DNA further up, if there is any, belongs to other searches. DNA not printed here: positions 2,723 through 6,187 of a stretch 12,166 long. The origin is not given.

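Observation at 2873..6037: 1054-aa orphan protein: huge helical cytoplasmic domain plus C-terminal 4-TM bundle, no recognisable catalytic or NTPase motifs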

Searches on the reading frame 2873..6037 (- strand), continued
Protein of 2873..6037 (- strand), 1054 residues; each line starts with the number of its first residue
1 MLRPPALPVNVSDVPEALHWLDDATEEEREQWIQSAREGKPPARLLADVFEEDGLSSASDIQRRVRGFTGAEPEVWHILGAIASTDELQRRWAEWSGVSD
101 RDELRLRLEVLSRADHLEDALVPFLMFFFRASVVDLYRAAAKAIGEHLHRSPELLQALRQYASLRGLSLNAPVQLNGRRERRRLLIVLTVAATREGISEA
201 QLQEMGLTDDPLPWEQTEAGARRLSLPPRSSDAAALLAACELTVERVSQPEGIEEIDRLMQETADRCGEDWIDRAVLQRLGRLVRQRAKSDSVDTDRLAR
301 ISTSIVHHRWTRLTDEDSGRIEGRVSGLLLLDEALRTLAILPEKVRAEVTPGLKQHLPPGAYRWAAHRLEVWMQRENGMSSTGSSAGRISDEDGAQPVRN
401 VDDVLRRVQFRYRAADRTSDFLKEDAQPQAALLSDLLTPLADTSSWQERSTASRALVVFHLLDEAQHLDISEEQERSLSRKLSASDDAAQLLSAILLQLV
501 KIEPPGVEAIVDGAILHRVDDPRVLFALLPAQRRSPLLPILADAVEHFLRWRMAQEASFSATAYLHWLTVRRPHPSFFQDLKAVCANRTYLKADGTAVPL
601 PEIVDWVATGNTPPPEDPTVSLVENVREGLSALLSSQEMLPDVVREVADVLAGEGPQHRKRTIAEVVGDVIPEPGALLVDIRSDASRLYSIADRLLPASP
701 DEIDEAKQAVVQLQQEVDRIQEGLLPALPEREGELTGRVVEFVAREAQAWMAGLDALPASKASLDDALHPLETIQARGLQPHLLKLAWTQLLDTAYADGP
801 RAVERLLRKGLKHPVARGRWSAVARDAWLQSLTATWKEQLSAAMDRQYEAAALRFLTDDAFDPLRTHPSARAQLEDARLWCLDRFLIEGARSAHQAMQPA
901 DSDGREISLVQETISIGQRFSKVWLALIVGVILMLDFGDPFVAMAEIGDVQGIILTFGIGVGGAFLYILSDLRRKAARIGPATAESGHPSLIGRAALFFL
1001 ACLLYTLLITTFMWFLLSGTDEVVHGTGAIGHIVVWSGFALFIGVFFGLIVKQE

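Call 43: search_protein_families(library=pfam, proteins=[L022:7903-9900:+, L026:13226-17014:+, L028:1985-4999:+, L029:5626-7737:+, L032:9088-9870:+, L034:8690-9193:+, L017:12724-14133:+, L014:7076-7435:+, L015:24-734:+], max_evalue=0.001)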
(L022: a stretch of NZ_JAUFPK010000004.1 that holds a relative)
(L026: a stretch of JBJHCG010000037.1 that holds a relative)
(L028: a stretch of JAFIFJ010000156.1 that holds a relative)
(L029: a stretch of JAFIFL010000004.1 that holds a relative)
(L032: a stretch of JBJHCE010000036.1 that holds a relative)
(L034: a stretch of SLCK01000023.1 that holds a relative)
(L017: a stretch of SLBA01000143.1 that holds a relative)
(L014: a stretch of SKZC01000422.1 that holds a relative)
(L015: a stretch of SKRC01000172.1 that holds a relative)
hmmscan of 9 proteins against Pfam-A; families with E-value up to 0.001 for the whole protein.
L022:7903-9900:+ (665 aa): 0 families

L026:13226-17014:+ (1262 aa): 0 families

L028:1985-4999:+ (1004 aa): 3 families
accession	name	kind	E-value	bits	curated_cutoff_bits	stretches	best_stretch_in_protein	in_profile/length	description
PF00696.33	AA_kinase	-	4.9e-30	105.4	24.9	1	585-831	2-234/234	Amino acid kinase family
PF00583.31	Acetyltransf_1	-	2.4e-09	37.9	20.7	1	881-966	14-102/116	Acetyltransferase (GNAT) family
PF13508.13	Acetyltransf_7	-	1.4e-07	32.2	27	1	897-976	3-83/84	Acetyltransferase (GNAT) domain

L029:5626-7737:+ (703 aa): 1 family
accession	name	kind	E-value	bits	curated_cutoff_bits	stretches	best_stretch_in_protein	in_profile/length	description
PF05787.19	PhoX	-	2.9e-156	522.1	24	1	99-661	2-515/515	Alkaline phosphatase PhoX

L032:9088-9870:+ (260 aa): 0 families

L034:8690-9193:+ (167 aa): 0 families

L017:12724-14133:+ (469 aa): 1 family
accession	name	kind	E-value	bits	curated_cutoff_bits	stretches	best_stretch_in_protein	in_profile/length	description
PF00924.24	MS_channel_2nd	-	7.7e-14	52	20.2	1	231-299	1-67/68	Mechanosensitive ion channel, beta-domain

L014:7076-7435:+ (119 aa): 0 families

L015:24-734:+ (236 aa): 3 families
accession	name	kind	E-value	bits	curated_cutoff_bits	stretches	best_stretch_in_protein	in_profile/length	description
PF00005.33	ABC_tran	-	8.5e-37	127.3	25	1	31-179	1-136/137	ABC transporter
PF02463.25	SMC_N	-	1.4e-08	34.9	40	1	148-226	133-213/220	RecF/RecN/SMC N terminal domain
PF13555.12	AAA_29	-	0.00014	21.9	27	1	33-58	14-39/61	P-loop containing region of AAA domain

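Call 48: predict_structure(alignment_id=A2)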
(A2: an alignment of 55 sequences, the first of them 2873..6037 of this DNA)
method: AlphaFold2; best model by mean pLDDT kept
length: 1054 residues; sequences in the alignment: 55
mean_pLDDT: 91.1   pTM: 0.80
mean pLDDT of the five models: 91.1, 90.2, 89.5, 88.8, 88.4
residues with pLDDT >= 90: 820; 70-90: 186; 50-70: 44; < 50: 4
segments of 3 or more residues with pLDDT < 50: none
pLDDT, mean of each block of 10 residues (from residue 1): 70 90 92 92 92 86 91 91 94 89 94 96 95 92 97 97 96 95 98 94 97 93 94 96 84 91 92 93 93 89 95 80 93 94 93 94 93 84 59 76 89 75 65 92 92 94 92 90 72 94 92 87 94 93 94 92 97 96 91 94 94 88 95 95 97 87 96 94 97 96 97 98 96 97 96 89 88 92 95 93 96 95 95 97 94 95 96 97 95 92 79 92 94 88 88 92 94 80 65 94 95 93 89 93 91 73
secondary structure, 60 per line:
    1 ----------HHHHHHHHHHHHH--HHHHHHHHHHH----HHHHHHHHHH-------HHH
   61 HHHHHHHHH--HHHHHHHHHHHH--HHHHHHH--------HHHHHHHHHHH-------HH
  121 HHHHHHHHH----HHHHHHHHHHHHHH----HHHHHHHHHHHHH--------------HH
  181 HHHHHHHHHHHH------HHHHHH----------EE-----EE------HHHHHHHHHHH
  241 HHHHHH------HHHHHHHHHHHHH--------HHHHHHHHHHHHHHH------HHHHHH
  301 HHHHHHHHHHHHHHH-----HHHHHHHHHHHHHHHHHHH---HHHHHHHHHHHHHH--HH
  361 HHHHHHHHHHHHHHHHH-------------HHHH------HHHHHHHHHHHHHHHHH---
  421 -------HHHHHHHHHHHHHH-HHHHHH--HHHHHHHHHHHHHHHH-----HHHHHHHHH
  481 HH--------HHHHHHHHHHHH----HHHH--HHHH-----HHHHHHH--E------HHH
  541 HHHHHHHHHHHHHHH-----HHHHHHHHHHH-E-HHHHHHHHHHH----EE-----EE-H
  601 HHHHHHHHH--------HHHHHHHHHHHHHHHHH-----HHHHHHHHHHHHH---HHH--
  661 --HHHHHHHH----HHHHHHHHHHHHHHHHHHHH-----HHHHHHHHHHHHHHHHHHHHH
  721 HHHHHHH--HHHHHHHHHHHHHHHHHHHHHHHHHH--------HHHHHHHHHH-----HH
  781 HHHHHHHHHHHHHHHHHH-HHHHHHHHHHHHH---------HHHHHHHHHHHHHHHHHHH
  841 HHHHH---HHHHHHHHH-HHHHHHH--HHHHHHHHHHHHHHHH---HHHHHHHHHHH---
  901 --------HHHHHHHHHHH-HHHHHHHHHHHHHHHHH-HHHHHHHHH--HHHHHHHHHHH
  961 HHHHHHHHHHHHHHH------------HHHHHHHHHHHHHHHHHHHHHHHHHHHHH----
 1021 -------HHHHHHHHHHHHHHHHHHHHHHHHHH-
elements in order (helices of 4 or more, strands of 3 or more residues): H11-23 H26-36 H41-50 H58-69 H72-83 H86-92 H101-111 H119-129 H134-147 H152-164 H179-192 H199-204 H230-246 H253-265 H274-288 H295-315 H321-339 H343-356 H359-377 H391-394 H401-417 H428-441 H443-448 H451-466 H472-482 H491-502 H507-510 H513-516 H522-528 H538-555 H561-571 H575-585 H600-609 H618-634 H640-652 H663-670 H675-694 H700-727 H730-755 H764-773 H779-798 H800-812 H822-845 H849-857 H859-865 H868-883 H887-897 H909-919 H921-937 H939-947 H950-975 H988-1016 H1028-1053

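Call 54: fold_search(model_id=the predicted structure, library=pdb)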
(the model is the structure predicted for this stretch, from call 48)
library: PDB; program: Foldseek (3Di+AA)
matches with E <= 10: 970; with E <= 0.001: 39
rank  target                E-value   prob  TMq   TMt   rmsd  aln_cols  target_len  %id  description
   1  5hb4                  3.6e-05  0.99  0.14  0.11  33.0      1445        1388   12  Crystal structure of Chaetomium thermophilum Nup192 (released 2016-04-20)
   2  7evn_C                5.5e-05  1.00  0.16  0.20  31.3       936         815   12  The cryo-EM structure of the DDX42-SF3b complex (released 2022-08-03)
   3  2xwu_B                7.0e-05  0.98  0.11  0.12  33.9      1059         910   13  CRYSTAL STRUCTURE OF IMPORTIN 13 - UBC9 COMPLEX (released 2010-12-29)
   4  6xu2_A                7.5e-05  1.00  0.16  0.16  35.5      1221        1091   10  Human karyopherin RanBP5 (isoform-3) (released 2020-04-22)
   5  6y5q_u                8.1e-05  1.00  0.17  0.20  32.7      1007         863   11  human 17S U2 snRNP (released 2020-06-17)
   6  9im6_A                1.1e-04  1.00  0.15  0.15  34.1      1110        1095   11  Structure of influenza A virus RNA polymerase PB1 and nuclear import host factor RanBP5 complex (released 2024-11-27)
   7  2x19_B                1.4e-04  0.97  0.10  0.12  37.6      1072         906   13  Crystal structure of Importin13 - RanGTP complex (released 2010-02-16)
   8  7oqb_O                1.5e-04  1.00  0.17  0.21  30.2       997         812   10  The U2 part of Saccharomyces cerevisiae spliceosomal pre-A complex (delta BS-A ACT1) (released 2021-08-11)
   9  9k1w_C                1.7e-04  1.00  0.16  0.19  33.9       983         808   11  Structure of the SF3B core, harboring the K700E mutation in SF3B1, in complex with intron-U2 snRNA (released 2025-09-03)
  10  7abh_u                2.0e-04  1.00  0.16  0.17  33.1       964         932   11  Human pre-Bact-2 spliceosome (SF3b/U2 snRNP portion) (released 2020-12-09)
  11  3zjy_G                2.0e-04  0.98  0.11  0.12  37.1      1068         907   11  Crystal Structure of Importin 13 - RanGTP - eIF1A complex (released 2013-04-10)
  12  9f44_A                2.3e-04  0.96  0.11  0.06  54.2      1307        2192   12  cryo-EM structure of LST2 TOS peptide bound to human mTOR complex 1 (released 2024-08-14)
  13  3zjy_B                2.8e-04  0.96  0.11  0.12  36.0      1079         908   12  Crystal Structure of Importin 13 - RanGTP - eIF1A complex (released 2013-04-10)
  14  6qx9_B1               3.2e-04  1.00  0.17  0.20  31.9       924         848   11  Structure of a human fully-assembled precatalytic spliceosome (pre-B complex). (released 2019-04-17)
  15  9k1y_C                3.2e-04  1.00  0.17  0.20  33.3       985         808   11  Structure of the SF3B core, harboring the R625H mutation in SF3B1, in complex with intron-U2 snRNA (released 2025-09-03)
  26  3w3w_A                6.1e-04  0.99  0.17  0.17  37.1      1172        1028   11  Crystal structure of Kap121p bound to Ste12p (released 2013-04-10)
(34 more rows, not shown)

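Call 65: find_encoding_contigs(protein=P0074, flank=6000, max_places=4)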
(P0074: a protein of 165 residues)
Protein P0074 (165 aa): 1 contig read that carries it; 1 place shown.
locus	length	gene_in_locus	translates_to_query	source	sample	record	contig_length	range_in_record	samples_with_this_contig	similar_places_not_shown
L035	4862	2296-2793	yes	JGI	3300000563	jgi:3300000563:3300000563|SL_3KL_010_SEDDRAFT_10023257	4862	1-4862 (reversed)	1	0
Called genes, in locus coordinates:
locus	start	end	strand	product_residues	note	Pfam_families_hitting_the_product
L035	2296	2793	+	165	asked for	-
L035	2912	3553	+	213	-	PF16264:SatD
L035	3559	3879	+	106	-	-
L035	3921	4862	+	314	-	?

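Call 66: find_encoding_contigs(protein=P0070, flank=6000, max_places=4)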
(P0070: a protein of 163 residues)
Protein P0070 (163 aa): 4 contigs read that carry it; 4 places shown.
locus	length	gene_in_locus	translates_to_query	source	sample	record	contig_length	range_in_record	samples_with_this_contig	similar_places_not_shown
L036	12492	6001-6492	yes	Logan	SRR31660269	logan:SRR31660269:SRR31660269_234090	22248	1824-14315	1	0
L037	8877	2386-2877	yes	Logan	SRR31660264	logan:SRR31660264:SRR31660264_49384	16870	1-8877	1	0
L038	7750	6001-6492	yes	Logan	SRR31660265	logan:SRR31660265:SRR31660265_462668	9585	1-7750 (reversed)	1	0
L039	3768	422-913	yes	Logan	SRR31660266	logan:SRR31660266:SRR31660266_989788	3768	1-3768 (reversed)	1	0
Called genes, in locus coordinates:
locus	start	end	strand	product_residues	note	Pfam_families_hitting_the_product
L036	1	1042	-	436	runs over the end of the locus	PF01979:Amidohydro_1, PF12890:DHOase, PF07969:Amidohydro_3 (weak)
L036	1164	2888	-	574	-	-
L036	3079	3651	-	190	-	PF06508:QueC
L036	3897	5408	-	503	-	PF08309:LVIVD (faint)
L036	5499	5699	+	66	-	PF02597:ThiS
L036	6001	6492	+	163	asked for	-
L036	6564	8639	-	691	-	-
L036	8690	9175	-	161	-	PF01590:GAF, PF13185:GAF_2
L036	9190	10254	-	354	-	PF07963:N_methyl (weak)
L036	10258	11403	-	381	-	-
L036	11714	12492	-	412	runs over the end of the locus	PF02737:3HCDH_N, PF00725:3HCDH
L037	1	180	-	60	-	?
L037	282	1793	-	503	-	PF08309:LVIVD (faint)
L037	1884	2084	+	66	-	PF02597:ThiS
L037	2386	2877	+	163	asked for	-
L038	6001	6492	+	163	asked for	-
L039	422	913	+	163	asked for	-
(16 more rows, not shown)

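Call 74: search_protein_families(library=pfam, proteins=[P0070, P0072], max_evalue=10)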
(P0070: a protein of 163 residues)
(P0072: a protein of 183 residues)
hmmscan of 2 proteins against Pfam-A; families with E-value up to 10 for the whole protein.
P0070 (163 aa): 2 families
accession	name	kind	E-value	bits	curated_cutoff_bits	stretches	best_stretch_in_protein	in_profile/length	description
PF19865.4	DUF6338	-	0.044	13.8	26.5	1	75-154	18-91/205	Family of unknown function (DUF6338)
PF07264.17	EI24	-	7.1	7.1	32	1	106-158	16-73/199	Sulfate transporter CysZ/Etoposide-induced protein 2.4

P0072 (183 aa): 1 family
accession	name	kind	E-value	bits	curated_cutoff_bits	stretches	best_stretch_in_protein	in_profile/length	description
PF06570.16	DUF1129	-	0.071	13.1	29.1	1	79-160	111-192/207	Protein of unknown function (DUF1129)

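Call 76: fold_search(model_id=the predicted structure, library=viral)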
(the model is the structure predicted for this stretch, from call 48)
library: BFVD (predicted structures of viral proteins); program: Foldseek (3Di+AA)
matches with E <= 10: 410; with E <= 0.001: 0
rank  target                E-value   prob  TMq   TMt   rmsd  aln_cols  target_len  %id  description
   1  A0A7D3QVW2            8.5e-03  0.54  0.08  0.10  29.2       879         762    8  Ubiquitin conjugation factor E4 with U-box domain [Fadolivirus FV1/VV64]
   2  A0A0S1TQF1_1          1.0e-02  0.57  0.11  0.12  30.9       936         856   11  Small tegument protein [Elephant endotheliotropic herpesvirus 4]
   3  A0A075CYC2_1          2.5e-02  0.41  0.10  0.09  39.6       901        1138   12  Large tegument protein [Elephant endotheliotropic herpesvirus 5]
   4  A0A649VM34            4.5e-02  0.20  0.09  0.08  33.6      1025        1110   12  Tapemeasure protein [Arthrobacter phage Mufasa8]
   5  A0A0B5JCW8            4.8e-02  0.16  0.08  0.09  27.8      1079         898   10  F-box domain protein [Pandoravirus inopinatum]
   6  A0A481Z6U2            6.0e-02  0.57  0.09  0.16  26.2       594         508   11  Importin beta binding domain protein [Pithovirus LCPAC302]
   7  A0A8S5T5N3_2          6.0e-02  0.23  0.09  0.09  29.2       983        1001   10  Tail tape measure (Fragment) [Siphoviridae sp. ctGpg14]
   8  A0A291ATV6            6.2e-02  0.23  0.09  0.11  26.4      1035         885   13  Uncharacterized protein [Pandoravirus salinus]
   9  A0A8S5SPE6            6.9e-02  0.21  0.11  0.10  42.5      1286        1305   11  Tape measure domain protein [Myoviridae sp. ct7Mg7]
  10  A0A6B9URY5            9.8e-02  0.44  0.09  0.15  21.2       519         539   15  (no name in the UniProt tables at hand)
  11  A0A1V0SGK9            1.0e-01  0.35  0.10  0.12  23.2       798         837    8  RING finger protein [Hokovirus HKV1]
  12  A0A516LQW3            1.0e-01  0.11  0.07  0.07  52.5      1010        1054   12  (no name in the UniProt tables at hand)
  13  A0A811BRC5            1.1e-01  0.20  0.10  0.11  29.8      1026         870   12  Uncharacterized protein [Pandoravirus japonicus]
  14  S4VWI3                1.2e-01  0.18  0.09  0.08  27.0      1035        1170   12  Dihydrofolate reductase incomplete domain containing protein [Pandoravirus salinus]
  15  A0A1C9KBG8            1.4e-01  0.25  0.09  0.13  29.1       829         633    9  Ankyrin/host range [Skunkpox virus]
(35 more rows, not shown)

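Call 81: find_related_loci(query=A2, collection=metagenome_contigs, flank=3000)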
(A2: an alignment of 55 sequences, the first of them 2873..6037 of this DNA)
Query A2 (1054 aa) in metagenome_contigs; peptide patterns used: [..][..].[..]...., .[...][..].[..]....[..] (x = any residue, [..] = any of these).
258 stretches matched a pattern; 14 encode a relative of the query (tblastn E <= 1e-3); 14 distinct loci.
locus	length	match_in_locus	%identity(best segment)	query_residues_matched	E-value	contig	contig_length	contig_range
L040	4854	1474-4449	26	73-1053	3e-99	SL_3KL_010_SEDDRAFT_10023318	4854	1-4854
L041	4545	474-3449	26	73-1053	9e-100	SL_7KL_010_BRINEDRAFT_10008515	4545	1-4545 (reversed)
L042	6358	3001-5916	26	74-1054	2e-97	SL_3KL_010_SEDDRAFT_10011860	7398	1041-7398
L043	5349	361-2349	29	424-1050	1e-69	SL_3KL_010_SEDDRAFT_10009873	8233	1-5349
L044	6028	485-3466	27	71-1053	5e-67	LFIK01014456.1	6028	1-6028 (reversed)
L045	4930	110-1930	28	486-1053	6e-67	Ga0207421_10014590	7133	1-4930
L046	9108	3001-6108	28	45-1051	3e-58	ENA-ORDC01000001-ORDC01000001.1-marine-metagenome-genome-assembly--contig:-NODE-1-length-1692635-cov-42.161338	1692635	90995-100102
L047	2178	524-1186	42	828-1052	5e-53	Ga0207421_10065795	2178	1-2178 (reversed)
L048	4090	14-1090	31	699-1054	5e-48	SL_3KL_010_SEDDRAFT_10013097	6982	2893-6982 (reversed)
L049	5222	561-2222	31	495-1052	1e-45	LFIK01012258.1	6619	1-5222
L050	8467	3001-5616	30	101-1052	3e-44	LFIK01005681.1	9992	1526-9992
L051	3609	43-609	45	858-1052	2e-37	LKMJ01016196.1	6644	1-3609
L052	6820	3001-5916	28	74-1050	2e-91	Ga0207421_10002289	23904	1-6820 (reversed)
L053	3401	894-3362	27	108-949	3e-20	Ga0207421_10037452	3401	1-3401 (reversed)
